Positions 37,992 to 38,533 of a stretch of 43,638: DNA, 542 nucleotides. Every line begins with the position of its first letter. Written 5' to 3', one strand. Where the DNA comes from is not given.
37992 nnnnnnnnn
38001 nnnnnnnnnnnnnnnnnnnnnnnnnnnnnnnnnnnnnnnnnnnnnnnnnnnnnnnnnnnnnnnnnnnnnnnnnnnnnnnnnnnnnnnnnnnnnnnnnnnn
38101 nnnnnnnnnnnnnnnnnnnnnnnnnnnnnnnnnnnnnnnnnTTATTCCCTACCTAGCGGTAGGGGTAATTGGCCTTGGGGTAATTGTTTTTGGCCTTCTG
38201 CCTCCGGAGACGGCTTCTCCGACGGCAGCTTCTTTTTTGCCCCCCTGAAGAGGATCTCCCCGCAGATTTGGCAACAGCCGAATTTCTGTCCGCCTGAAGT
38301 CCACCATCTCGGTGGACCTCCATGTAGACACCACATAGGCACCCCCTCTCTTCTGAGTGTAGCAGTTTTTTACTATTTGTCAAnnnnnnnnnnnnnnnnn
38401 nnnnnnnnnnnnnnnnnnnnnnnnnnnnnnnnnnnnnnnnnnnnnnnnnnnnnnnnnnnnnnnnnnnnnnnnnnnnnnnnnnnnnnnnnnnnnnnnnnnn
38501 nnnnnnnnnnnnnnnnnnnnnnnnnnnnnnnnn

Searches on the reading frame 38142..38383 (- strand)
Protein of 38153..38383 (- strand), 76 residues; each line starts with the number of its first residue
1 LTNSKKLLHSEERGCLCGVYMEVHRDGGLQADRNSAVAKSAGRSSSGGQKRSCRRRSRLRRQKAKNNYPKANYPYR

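Call 19: find_homologous_proteins(query=window:38153-38383:-, max_evalue=10)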
Query window:38153-38383:- (76 aa): 1 proteins with E <= 10 among 1 candidates.
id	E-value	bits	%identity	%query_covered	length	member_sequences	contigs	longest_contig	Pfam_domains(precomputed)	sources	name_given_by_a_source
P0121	5.2e-42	159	99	100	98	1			-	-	-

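Call 35: search_protein_representatives(protein=window:38142-38342:-)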
Query: 66 residues. Proteins with E-value up to 0.001 (for the whole library): 6; up to 1e-10: 1; up to 1e-30: 1. The best 6 are listed.
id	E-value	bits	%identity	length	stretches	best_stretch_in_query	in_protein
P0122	1.8e-37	142.7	98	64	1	3-66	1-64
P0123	3.5e-10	55.9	31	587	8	3-38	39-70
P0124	3.0e-08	49.8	48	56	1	3-44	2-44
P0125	1.3e-07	47.8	51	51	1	3-45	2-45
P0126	2.7e-07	46.7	50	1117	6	15-41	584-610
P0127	3.7e-07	46.3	47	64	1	4-55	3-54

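Call 38: search_protein_families(library=pfam, proteins=[P0124, P0125, P0127], max_evalue=10)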
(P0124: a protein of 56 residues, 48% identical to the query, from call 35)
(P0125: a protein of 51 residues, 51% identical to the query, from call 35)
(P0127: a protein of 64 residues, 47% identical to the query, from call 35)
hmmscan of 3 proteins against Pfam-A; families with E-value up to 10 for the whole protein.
P0124 (56 aa): 1 family
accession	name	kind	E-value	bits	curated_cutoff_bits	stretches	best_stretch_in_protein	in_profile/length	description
PF24859.1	FdhE_central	-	0.058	14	27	1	13-28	17-32/39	FdhE, central domain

P0125 (51 aa): 0 families

P0127 (64 aa): 1 family
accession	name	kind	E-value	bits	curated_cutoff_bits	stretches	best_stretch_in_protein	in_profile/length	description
PF16031.10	TonB_N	-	0.36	11.9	33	1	35-57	66-87/138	TonB polyproline region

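Call 39: search_protein_families(library=phrogs, proteins=[P0124, P0125, P0127], max_evalue=10)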
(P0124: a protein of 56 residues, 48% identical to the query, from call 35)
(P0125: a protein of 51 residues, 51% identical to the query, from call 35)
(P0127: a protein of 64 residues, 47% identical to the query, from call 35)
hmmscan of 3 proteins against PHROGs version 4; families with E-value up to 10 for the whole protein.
P0124 (56 aa): 2 families
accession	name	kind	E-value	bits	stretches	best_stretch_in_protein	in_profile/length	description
phrog_33021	-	unknown function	0.0049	17.5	1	15-48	11-43/224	-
phrog_32377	-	moron, auxiliary metabolic gene and host takeover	0.16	13.3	1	11-50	24-63/98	cell division inhibitor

P0125 (51 aa): 1 family
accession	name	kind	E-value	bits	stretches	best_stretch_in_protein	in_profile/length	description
phrog_18095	-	unknown function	0.046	14.5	1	22-37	6-21/58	-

P0127 (64 aa): 1 family
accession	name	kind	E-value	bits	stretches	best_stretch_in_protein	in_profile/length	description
phrog_18683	-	unknown function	0.14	13.7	1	23-58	7-42/113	-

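Call 42: find_encoding_contigs(protein=P0125, flank=5000, max_places=3)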
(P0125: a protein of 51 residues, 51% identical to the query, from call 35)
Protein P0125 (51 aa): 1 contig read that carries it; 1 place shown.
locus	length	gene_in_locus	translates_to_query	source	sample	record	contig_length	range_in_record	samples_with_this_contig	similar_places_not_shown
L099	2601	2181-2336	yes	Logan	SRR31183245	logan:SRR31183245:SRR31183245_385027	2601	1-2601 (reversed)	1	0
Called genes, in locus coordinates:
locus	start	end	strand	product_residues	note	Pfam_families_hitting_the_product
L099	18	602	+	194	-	-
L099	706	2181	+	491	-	PF01743:PolyA_pol, PF12627:PolyA_pol_RNAbd (faint), PF01966:HD (weak)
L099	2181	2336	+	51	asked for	-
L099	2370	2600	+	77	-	?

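Call 43: find_encoding_contigs(protein=P0127, flank=5000, max_places=3)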
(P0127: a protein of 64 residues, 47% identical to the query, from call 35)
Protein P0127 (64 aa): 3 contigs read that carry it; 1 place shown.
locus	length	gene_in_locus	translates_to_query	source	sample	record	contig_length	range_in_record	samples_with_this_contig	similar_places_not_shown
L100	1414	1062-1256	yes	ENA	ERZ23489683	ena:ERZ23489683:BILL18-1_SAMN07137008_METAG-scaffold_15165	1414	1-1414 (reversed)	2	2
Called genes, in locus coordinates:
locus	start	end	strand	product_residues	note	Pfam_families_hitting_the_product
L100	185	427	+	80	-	-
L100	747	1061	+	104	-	PF05876:GpA_ATPase (weak)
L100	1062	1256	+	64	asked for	-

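Call 51: search_protein_families(library=phrogs, proteins=[L100:747-1061:+, L100:185-427:+, L099:18-602:+, L099:706-2181:+], max_evalue=0.01)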
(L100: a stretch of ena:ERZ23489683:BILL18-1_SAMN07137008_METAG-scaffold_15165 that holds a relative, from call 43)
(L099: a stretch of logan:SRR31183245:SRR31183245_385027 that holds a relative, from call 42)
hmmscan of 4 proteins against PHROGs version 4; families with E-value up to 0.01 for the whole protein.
L100:747-1061:+ (104 aa): 5 families
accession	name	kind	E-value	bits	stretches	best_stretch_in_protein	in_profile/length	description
phrog_5602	-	unknown function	1.6e-05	25.5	1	15-69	9-59/60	-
phrog_20027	-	unknown function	0.0016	19.4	1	6-65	20-77/151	-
phrog_1467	-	unknown function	0.0057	17.2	1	18-67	159-206/226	-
phrog_20818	-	unknown function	0.0076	17.3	1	17-59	70-107/124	-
phrog_1191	-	integration and excision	0.0079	17.2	0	23-100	4-77/90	transposase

L100:185-427:+ (80 aa): 0 families

L099:18-602:+ (194 aa): 0 families

L099:706-2181:+ (491 aa): 5 families
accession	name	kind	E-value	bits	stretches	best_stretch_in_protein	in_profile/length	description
phrog_2244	-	DNA, RNA and nucleotide metabolism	3.2e-52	179.3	1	33-468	7-382/392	tRNA nucleotidyltransferase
phrog_24229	-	DNA, RNA and nucleotide metabolism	3.8e-10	40.6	1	33-219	8-205/245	tRNA nucleotidyltransferase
phrog_1614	-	DNA, RNA and nucleotide metabolism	3.6e-06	27.8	1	18-61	27-67/268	nucleotidyltransferase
phrog_6931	-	unknown function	0.00011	22.5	1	253-411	27-158/343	-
phrog_5889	-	unknown function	0.0064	16.9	1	260-330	69-140/242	-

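Call 52: search_protein_families(library=pfam, proteins=[L100:747-1061:+, L100:185-427:+, L099:18-602:+, L099:706-2181:+], max_evalue=0.01)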
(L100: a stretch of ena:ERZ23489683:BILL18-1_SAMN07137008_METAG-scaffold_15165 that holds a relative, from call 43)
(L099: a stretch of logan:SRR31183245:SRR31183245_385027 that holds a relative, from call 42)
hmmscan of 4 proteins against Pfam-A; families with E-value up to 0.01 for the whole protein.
L100:747-1061:+ (104 aa): 1 family
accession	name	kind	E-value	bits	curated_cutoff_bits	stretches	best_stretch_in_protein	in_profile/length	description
PF05876.18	GpA_ATPase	-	2.3e-05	24.6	25.6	1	15-70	185-241/247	Phage terminase large subunit gpA, ATPase domain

L100:185-427:+ (80 aa): 0 families

L099:18-602:+ (194 aa): 0 families

L099:706-2181:+ (491 aa): 5 families
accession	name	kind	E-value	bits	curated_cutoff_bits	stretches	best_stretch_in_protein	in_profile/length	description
PF01743.26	PolyA_pol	-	1.5e-17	64.5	23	1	33-160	3-126/126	Poly A polymerase head domain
PF01966.28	HD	-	2e-07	31.7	22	1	262-343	1-91/116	HD domain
PF12627.12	PolyA_pol_RNAbd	-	1.5e-05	25.1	22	1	192-246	8-62/64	Probable RNA and SrmB- binding site of polymerase A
PF08668.18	HDOD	-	0.00081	19.4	22.9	1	261-325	94-159/196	HDOD domain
PF07514.17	TraI_2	-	0.0072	15.7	23.9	0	281-325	99-145/324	Putative helicase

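Call 56: find_encoding_contigs(protein=P0124, flank=3000, max_places=3)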
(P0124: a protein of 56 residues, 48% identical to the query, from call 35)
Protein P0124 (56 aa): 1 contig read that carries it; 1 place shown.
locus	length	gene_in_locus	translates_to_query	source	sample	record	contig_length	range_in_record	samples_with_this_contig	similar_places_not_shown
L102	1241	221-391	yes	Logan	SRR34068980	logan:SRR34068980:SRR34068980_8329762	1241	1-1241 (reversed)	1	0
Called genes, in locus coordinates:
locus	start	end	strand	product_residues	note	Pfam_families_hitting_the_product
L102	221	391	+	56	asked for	-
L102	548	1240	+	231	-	?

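Call 67: search_protein_families(library=ncbifam, proteins=[P0125, P0127], max_evalue=1)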
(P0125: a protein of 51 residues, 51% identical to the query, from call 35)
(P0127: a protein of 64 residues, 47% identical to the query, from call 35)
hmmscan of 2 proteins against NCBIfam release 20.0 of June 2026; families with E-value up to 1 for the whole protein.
P0125 (51 aa): 0 families

P0127 (64 aa): 0 families

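Call 95: search_protein_families(library=phrogs, proteins=[L124:1-3189:-, L124:3192-3980:-, L124:4239-4889:-, L124:5823-6782:+, L124:9051-9590:+, L124:13318-13911:+, L124:16143-16592:+, L124:17779-18270:+, L124:18352-18930:+, L124:10328-13204:+], max_evalue=0.01)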
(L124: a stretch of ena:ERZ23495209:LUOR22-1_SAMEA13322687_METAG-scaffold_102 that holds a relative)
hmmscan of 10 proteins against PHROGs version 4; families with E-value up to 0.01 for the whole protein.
L124:1-3189:- (1063 aa): 2 families
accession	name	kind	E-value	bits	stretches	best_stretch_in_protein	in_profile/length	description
phrog_452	-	DNA, RNA and nucleotide metabolism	1.5e-05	25.9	1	826-912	97-183/201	endonuclease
phrog_192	-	DNA, RNA and nucleotide metabolism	0.0074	16.6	0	15-51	110-150/397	DNA polymerase exonuclease subunit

L124:3192-3980:- (262 aa): 0 families

L124:4239-4889:- (216 aa): 0 families

L124:5823-6782:+ (319 aa): 0 families

L124:9051-9590:+ (179 aa): 1 family
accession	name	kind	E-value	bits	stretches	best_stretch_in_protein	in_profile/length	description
phrog_17337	-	unknown function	0.004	17.8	1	53-112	151-212/213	-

L124:13318-13911:+ (197 aa): 0 families

L124:16143-16592:+ (149 aa): 0 families

L124:17779-18270:+ (163 aa): 3 families
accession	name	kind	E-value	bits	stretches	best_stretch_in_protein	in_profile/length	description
phrog_87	-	other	0.00041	21.1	1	17-68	47-101/227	metallo-protease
phrog_1914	-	unknown function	0.0006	20.6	1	40-75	82-117/222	-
phrog_2439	-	transcription regulation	0.0095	15.8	0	35-71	178-216/367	transcriptional regulator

L124:18352-18930:+ (192 aa): 0 families

L124:10328-13204:+ (958 aa): 0 families

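Call 101: search_protein_families(library=padloc, proteins=[P0131, P0125, P0127], max_evalue=1)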
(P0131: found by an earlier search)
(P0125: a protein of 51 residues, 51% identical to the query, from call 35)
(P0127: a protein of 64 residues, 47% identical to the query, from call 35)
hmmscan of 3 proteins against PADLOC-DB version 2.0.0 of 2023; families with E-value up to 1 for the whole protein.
P0131 (64 aa): 0 families

P0125 (51 aa): 0 families

P0127 (64 aa): 0 families
